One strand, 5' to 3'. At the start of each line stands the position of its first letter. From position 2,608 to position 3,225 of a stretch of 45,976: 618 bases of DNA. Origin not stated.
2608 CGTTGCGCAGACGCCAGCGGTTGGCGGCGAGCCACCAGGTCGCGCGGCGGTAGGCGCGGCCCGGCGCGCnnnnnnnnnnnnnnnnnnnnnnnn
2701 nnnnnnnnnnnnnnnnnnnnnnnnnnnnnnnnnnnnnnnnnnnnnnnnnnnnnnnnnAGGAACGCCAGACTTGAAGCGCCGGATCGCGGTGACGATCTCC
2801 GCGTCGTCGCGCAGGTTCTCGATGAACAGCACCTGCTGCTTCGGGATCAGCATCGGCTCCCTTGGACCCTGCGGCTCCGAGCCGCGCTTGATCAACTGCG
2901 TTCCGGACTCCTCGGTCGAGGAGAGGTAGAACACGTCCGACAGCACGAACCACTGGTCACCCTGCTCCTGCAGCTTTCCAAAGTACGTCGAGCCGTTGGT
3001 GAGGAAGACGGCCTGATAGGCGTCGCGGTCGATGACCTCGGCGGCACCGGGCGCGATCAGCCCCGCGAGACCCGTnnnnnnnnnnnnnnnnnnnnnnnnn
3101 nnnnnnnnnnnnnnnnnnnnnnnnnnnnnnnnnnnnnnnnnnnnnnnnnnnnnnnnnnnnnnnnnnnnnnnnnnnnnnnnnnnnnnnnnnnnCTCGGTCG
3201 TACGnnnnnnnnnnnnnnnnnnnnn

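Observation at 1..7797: Six-gene translationally coupled operon around the collagen-fibre protein: candidate surface-fibre assembly/modification system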

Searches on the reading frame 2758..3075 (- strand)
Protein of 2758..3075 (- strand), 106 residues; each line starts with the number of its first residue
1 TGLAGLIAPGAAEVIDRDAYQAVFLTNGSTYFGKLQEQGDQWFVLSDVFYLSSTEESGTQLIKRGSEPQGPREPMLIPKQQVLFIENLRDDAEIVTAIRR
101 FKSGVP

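Call 41: search_protein_representatives(alignment_id=A3)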
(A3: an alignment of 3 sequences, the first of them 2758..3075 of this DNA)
Query: 3 sequences, 107 profile positions. Proteins with E-value up to 0.001 (for the whole library): 3138; up to 1e-10: 2197; up to 1e-30: 7. The best 150 are listed.
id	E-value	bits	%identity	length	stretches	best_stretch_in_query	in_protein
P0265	7.1e-46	170.9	-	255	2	13-106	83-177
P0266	4.9e-35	136.0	-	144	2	11-87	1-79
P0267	1.4e-34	134.5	-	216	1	3-104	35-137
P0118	1.9e-34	134.1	-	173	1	3-107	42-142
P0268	1.9e-33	130.9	-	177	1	4-106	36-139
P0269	2.7e-33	130.4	-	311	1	3-106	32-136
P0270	1.8e-32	127.7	-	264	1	4-107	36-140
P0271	1.1e-30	122.0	-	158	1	14-107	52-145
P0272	1.2e-29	118.7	-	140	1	4-106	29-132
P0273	4.8e-29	116.7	-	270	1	4-92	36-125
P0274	1.2e-28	115.4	-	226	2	12-106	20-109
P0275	2.8e-27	111.1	-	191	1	13-94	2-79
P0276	5.4e-26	106.9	-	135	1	2-107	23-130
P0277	6.1e-26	106.8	-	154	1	16-105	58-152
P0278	1.6e-25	105.4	-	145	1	7-106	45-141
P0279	3.8e-25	104.2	-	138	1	18-106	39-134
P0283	1.1e-24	102.7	-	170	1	15-106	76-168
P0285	1.4e-24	102.4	-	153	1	13-106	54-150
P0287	1.8e-24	102.0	-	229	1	17-106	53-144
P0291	3.3e-24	101.2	-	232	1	18-106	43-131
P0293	4.7e-24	100.7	-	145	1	17-105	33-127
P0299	7.2e-24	100.1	-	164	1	10-106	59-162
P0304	9.8e-24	99.6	-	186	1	14-105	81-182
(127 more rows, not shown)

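Call 89: list_cluster_members(proteins=[P0277, P0279, P0283, P0285, P0287, P0291, P0274, P0293, P0299, P0304])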
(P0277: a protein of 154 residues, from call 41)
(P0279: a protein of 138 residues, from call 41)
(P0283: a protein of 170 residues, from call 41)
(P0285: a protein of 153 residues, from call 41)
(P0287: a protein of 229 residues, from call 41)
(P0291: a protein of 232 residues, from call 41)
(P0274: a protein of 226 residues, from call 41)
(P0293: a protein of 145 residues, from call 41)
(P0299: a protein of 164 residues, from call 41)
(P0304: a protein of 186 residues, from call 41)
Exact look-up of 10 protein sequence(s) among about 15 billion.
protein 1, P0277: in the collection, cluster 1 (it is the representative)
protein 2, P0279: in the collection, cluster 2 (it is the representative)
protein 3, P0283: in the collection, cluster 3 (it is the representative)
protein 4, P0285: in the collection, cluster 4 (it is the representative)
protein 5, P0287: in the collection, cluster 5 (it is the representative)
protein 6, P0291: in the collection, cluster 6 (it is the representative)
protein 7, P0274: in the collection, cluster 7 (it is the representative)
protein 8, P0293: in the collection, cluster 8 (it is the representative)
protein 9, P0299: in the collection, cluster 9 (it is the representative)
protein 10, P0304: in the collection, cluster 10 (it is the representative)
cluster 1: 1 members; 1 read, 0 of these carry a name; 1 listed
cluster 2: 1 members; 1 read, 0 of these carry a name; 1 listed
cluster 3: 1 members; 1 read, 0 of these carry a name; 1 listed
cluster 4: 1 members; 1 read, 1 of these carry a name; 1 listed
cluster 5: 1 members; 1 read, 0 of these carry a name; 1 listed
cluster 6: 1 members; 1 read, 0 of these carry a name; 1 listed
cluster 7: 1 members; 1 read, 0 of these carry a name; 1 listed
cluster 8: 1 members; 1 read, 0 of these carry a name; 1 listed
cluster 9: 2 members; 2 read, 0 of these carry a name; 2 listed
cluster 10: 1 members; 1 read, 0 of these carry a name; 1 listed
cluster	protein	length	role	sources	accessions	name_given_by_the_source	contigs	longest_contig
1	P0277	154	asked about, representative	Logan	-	-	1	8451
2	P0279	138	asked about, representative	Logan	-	-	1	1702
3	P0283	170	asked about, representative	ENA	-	-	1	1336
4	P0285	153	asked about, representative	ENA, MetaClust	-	\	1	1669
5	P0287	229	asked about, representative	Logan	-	-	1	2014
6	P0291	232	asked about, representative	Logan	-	-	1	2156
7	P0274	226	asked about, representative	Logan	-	-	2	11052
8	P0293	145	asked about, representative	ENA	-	-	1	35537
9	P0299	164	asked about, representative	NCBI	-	-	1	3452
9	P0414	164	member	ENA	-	-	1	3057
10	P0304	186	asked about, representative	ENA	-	-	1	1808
